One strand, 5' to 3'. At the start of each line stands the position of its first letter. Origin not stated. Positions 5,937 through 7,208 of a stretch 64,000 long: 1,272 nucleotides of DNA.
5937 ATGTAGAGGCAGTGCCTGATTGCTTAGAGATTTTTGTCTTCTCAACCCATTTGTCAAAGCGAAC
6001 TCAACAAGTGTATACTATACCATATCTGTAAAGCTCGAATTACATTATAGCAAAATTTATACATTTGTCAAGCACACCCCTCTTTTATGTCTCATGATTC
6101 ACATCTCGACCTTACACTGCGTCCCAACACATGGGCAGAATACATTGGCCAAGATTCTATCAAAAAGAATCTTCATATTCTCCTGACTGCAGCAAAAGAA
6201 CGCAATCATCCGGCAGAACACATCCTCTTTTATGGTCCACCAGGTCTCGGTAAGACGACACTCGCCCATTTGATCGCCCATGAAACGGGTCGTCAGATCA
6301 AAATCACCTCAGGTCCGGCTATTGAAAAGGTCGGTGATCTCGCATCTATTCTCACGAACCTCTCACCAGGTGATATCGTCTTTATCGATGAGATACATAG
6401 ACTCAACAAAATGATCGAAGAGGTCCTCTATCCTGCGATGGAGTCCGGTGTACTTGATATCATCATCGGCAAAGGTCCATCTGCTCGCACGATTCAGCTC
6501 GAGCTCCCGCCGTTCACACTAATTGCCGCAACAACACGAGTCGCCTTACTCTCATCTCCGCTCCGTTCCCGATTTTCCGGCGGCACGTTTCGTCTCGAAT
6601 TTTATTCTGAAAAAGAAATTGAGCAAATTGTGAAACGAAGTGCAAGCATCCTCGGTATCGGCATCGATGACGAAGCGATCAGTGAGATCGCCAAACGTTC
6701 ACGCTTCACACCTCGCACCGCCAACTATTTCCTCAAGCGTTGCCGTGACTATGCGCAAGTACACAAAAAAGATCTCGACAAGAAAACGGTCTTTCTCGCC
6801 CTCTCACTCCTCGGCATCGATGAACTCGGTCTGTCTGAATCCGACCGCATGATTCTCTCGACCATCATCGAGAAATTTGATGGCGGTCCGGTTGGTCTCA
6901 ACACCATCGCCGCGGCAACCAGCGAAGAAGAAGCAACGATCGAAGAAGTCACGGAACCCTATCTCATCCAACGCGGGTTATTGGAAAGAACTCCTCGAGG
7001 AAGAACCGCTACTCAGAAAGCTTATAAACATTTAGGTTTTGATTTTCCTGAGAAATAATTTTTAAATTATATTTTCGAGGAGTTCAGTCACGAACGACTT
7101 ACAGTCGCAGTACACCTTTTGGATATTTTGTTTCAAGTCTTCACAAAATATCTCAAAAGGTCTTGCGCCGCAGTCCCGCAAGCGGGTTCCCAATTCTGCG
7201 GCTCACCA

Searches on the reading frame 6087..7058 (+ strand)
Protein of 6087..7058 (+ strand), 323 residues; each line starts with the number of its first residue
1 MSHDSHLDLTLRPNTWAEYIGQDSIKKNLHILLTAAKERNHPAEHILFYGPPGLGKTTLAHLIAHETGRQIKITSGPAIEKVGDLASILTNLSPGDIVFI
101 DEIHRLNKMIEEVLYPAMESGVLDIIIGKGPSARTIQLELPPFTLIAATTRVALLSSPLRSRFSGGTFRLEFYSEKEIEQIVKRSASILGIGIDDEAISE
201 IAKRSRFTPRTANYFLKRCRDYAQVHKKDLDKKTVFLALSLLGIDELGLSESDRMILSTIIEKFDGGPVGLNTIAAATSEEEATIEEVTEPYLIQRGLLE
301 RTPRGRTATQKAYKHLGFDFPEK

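Call 12: find_encoding_contigs(protein=window:6087-7058:+, flank=3000, max_places=10)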
Protein window:6087-7058:+ (323 aa): 2 contigs read that carry it; 2 places shown.
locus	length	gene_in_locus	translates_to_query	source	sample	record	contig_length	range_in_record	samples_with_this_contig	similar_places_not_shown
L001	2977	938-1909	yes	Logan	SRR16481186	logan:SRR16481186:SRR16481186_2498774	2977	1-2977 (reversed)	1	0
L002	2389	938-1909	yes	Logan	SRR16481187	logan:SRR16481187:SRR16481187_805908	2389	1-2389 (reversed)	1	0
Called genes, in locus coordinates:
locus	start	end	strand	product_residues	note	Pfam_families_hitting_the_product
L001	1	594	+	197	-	?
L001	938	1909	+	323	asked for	PF05496:RuvB_N, PF00004:AAA, PF07728:AAA_5, PF17864:AAA_lid_4, PF05491:WHD_RuvB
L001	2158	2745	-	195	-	-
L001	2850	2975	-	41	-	?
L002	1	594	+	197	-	?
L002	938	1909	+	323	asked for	PF05496:RuvB_N, PF00004:AAA, PF07728:AAA_5, PF17864:AAA_lid_4, PF05491:WHD_RuvB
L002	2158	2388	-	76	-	?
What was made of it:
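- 6087..7058 (+): ruvB coding sequence as now translated (323 aa). Pfam domains on record are RuvB_N, AAA, AAA_lid_4 and WHD_RuvB (call 12).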

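Call 13: find_homologous_proteins(query=window:6087-7055:+, max_evalue=1e-30)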
Query window:6087-7055:+ (323 aa): 8000 proteins with E <= 1e-30 among 8000 candidates; the best 120 are listed.
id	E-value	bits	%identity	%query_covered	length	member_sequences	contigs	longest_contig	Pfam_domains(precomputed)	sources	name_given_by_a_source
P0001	2.6e-208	709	100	100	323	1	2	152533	PF05491.20,PF17864.8,PF00004.36,PF05496.19,PF07728.21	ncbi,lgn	-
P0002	1.0e-207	707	100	100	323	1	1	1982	PF05491.20,PF17864.8,PF00004.36,PF05496.19,PF07728.21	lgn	-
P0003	2.7e-207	706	99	100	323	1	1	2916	PF05491.20,PF17864.8,PF00004.36,PF05496.19,PF07728.21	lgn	-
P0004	1.9e-198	676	95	100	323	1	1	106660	PF05491.20,PF17864.8,PF00004.36,PF05496.19,PF07728.21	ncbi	-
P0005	4.1e-198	675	95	100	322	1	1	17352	PF05491.20,PF17864.8,PF00004.36,PF05496.19,PF07728.21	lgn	-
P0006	1.8e-197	673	94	100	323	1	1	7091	PF05491.20,PF17864.8,PF00004.36,PF05496.19,PF07728.21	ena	-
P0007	7.9e-193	658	93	99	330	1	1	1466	PF13173.13,PF06068.20,PF05491.20,PF17864.8,PF00004.36,PF05496.19,PF07728.21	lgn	-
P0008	1.2e-184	631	90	98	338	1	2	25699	PF05491.20,PF17864.8,PF00004.36,PF05496.19,PF07728.21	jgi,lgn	jgi:Holliday junction DNA helicase RuvB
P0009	1.5e-184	631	89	99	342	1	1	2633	PF06068.20,PF05491.20,PF17864.8,PF00004.36,PF05496.19,PF07728.21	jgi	-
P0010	2.7e-184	630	87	100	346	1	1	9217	PF06068.20,PF05491.20,PF17864.8,PF00004.36,PF05496.19,PF07728.21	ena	-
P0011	3.7e-184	630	89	98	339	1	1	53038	PF13173.13,PF06068.20,PF05491.20,PF17864.8,PF00004.36,PF05496.19,PF07728.21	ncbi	-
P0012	2.6e-183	627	88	100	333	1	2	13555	PF06068.20,PF05491.20,PF17864.8,PF00004.36,PF05496.19,PF07728.21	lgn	-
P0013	2.6e-183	627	88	100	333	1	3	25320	PF06068.20,PF05491.20,PF17864.8,PF00004.36,PF05496.19,PF07728.21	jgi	jgi:Holliday junction DNA helicase RuvB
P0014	2.6e-183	627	88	100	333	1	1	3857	PF06068.20,PF05491.20,PF17864.8,PF00004.36,PF05496.19,PF07728.21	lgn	-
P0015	2.7e-183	627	88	99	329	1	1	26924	PF06068.20,PF05491.20,PF17864.8,PF00004.36,PF05496.19,PF07728.21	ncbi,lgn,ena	-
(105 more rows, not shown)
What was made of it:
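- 6087..7058 (+): More than 8000 homologues were found, the closest from Paceibacteria/Nomurabacteria MAGs (call 13).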

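Call 16: find_encoding_contigs(protein=P0004, flank=4000, max_places=3)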
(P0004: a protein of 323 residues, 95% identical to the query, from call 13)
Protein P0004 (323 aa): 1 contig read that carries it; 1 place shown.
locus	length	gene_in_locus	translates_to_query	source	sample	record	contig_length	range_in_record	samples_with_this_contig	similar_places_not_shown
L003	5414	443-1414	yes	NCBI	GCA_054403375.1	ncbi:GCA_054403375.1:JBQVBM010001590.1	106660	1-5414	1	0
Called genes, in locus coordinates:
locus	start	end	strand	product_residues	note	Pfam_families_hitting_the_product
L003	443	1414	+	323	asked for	PF05496:RuvB_N, PF00004:AAA, PF07728:AAA_5, PF17864:AAA_lid_4, PF05491:WHD_RuvB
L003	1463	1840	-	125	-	-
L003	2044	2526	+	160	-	PF02075:RuvC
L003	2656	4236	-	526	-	PF05362:Lon_C (faint), PF13541:ChlI, PF01078:Mg_chelatase, PF07728:AAA_5 (faint), PF00493:MCM (weak), PF13335:Mg_chelatase_C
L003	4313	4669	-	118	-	PF01258:zf-dskA_traR (weak)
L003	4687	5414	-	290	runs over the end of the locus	-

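Call 17: find_encoding_contigs(protein=P0005, flank=4000, max_places=3)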
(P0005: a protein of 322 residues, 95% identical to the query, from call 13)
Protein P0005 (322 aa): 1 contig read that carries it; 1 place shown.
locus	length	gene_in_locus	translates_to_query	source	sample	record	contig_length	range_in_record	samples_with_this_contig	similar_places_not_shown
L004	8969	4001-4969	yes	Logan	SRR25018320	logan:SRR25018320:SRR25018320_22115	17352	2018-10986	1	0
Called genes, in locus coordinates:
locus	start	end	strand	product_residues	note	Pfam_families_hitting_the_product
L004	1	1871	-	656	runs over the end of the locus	-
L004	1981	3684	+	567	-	PF25199:nSTAND_NTPase5 (faint), PF05157:MshEN (weak), PF00437:T2SSE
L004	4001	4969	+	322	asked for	PF05496:RuvB_N, PF00004:AAA, PF07728:AAA_5, PF17864:AAA_lid_4, PF05491:WHD_RuvB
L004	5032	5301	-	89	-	-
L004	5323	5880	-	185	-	-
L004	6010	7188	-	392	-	-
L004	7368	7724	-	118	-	-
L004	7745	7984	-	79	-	-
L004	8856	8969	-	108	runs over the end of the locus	-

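Call 18: find_encoding_contigs(protein=P0006, flank=4000, max_places=3)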
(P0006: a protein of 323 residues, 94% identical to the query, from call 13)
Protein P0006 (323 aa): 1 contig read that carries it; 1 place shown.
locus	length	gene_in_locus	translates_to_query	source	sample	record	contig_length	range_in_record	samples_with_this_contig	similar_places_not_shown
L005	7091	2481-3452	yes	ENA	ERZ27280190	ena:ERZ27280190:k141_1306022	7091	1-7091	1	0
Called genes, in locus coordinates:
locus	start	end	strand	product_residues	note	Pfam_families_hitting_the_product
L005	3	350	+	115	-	?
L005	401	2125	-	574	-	PF01731:Arylesterase (faint), PF01436:NHL (faint), PF08450:SGL (faint)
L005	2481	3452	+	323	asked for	PF05496:RuvB_N, PF00004:AAA, PF07728:AAA_5, PF17864:AAA_lid_4, PF05491:WHD_RuvB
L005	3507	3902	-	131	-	-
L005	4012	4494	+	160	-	PF02075:RuvC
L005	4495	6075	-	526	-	PF13541:ChlI, PF01078:Mg_chelatase, PF07728:AAA_5 (faint), PF00493:MCM (weak), PF13335:Mg_chelatase_C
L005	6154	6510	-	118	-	PF01258:zf-dskA_traR (weak)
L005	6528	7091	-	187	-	?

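Call 27: find_related_loci(query=window:6087-7055:+, collection=genome_contigs, flank=10000)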
Query window:6087-7055:+ (323 aa) in genome_contigs; peptide patterns used: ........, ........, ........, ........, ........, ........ (x = any residue, [..] = any of these).
599 stretches matched a pattern (row limit reached: there are more); 481 encode a relative of the query (tblastn E <= 1e-3); the best 80 are kept; 80 distinct loci.
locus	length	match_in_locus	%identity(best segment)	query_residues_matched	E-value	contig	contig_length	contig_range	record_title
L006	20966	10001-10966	87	2-323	0e+0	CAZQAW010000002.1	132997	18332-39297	MAG TPA_asm: uncultured Candidatus Saccharibacteria bacterium isolate SRP286056_co1_162 genome assembly, contig: NODE_92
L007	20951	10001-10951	87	3-319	0e+0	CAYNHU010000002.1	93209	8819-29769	MAG TPA_asm: uncultured Candidatus Saccharibacteria bacterium isolate SRP300315_co1_62 genome assembly, contig: NODE_119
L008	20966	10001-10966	86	3-323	0e+0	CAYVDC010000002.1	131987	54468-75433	MAG TPA_asm: uncultured Candidatus Saccharibacteria bacterium isolate SRP170004_co1_265 genome assembly, contig: NODE_13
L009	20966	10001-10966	85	2-323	0e+0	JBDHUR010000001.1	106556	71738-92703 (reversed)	MAG: Candidatus Paceibacteria bacterium isolate AS-MESO-3CA.210 NODE_690_length_106556_cov_6.962086, whole genome shotgu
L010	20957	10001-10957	85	3-321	0e+0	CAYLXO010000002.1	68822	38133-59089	MAG TPA_asm: uncultured Candidatus Saccharibacteria bacterium isolate SRP135725_co1_596 genome assembly, contig: NODE_27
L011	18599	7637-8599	85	3-323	0e+0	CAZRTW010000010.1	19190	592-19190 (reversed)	MAG TPA_asm: uncultured Candidatus Saccharibacteria bacterium isolate SRP286056_co3_166 genome assembly, contig: NODE_27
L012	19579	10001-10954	86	4-321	0e+0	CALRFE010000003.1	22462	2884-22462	MAG: Candidatus Nomurabacteria bacterium isolate Ike-100m-32 genome assembly, contig: Ike-100-c794, whole genome shotgun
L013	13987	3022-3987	85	3-323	0e+0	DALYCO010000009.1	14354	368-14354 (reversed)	MAG TPA_asm: Candidatus Paceibacterota bacterium isolate CTOTU14203 NODE_959_length_14354_cov_3.566823, whole genome sho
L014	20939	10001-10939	87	7-319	0e+0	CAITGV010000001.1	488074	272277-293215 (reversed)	uncultured bacterium isolate Umea1p3_bin-723 genome assembly, contig: bin-723:1/5, whole genome shotgun sequence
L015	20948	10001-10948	86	4-319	0e+0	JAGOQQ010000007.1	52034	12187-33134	MAG: Candidatus Paceibacterota bacterium isolate Gw_Bodden_bin_112 Gw_Bodden_710_length_52034_cov_17.241759, whole genom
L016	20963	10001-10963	84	3-323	0e+0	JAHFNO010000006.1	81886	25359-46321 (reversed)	MAG: Candidatus Nomurabacteria bacterium isolate nzgw482 NODE_326_length_81887_cov_4.930142, whole genome shotgun sequen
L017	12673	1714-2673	84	3-322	0e+0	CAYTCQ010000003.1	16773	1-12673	MAG TPA_asm: uncultured Candidatus Saccharibacteria bacterium isolate SRP135725_co1_32 genome assembly, contig: NODE_447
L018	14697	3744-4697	84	6-323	0e+0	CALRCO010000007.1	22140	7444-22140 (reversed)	MAG: Candidatus Nomurabacteria bacterium isolate RH-23may17-429 genome assembly, contig: RH-23may17-C17047, whole genome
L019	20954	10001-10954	85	4-321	0e+0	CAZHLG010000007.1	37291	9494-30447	MAG TPA_asm: uncultured Candidatus Saccharibacteria bacterium isolate SRP135725_co1_42 genome assembly, contig: NODE_109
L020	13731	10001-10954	81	4-321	3e-179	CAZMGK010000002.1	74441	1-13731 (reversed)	MAG TPA_asm: uncultured Candidatus Saccharibacteria bacterium isolate SRP286056_co2_84 genome assembly, contig: NODE_343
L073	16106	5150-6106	79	5-323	6e-165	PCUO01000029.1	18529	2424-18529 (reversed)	MAG: Candidatus Yonathbacteria bacterium CG17_big_fil_post_rev_8_21_14_2_50_43_9 CG17_8_21_14_2.50_scaffold_2652_c, whol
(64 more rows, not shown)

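Call 61: find_encoding_contigs(protein=P0003, flank=3000, max_places=5)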
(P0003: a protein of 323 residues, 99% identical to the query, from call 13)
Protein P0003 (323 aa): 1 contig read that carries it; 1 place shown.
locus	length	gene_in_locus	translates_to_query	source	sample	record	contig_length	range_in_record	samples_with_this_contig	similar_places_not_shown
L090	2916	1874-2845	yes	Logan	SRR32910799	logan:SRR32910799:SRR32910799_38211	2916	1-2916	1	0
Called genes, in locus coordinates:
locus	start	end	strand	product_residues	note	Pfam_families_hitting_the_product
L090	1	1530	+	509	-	?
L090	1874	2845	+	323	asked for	PF05496:RuvB_N, PF00004:AAA, PF07728:AAA_5, PF17864:AAA_lid_4, PF05491:WHD_RuvB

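Call 62: find_encoding_contigs(protein=P0002, flank=3000, max_places=5)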
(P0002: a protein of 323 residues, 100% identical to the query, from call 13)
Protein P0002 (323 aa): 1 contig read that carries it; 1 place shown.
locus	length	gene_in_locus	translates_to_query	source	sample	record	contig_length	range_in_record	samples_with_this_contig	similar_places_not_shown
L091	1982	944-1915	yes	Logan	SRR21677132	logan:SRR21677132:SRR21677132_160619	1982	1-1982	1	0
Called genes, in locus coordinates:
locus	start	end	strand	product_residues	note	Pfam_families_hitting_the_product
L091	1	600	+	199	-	?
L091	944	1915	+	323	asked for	PF05496:RuvB_N, PF00004:AAA, PF07728:AAA_5, PF17864:AAA_lid_4, PF05491:WHD_RuvB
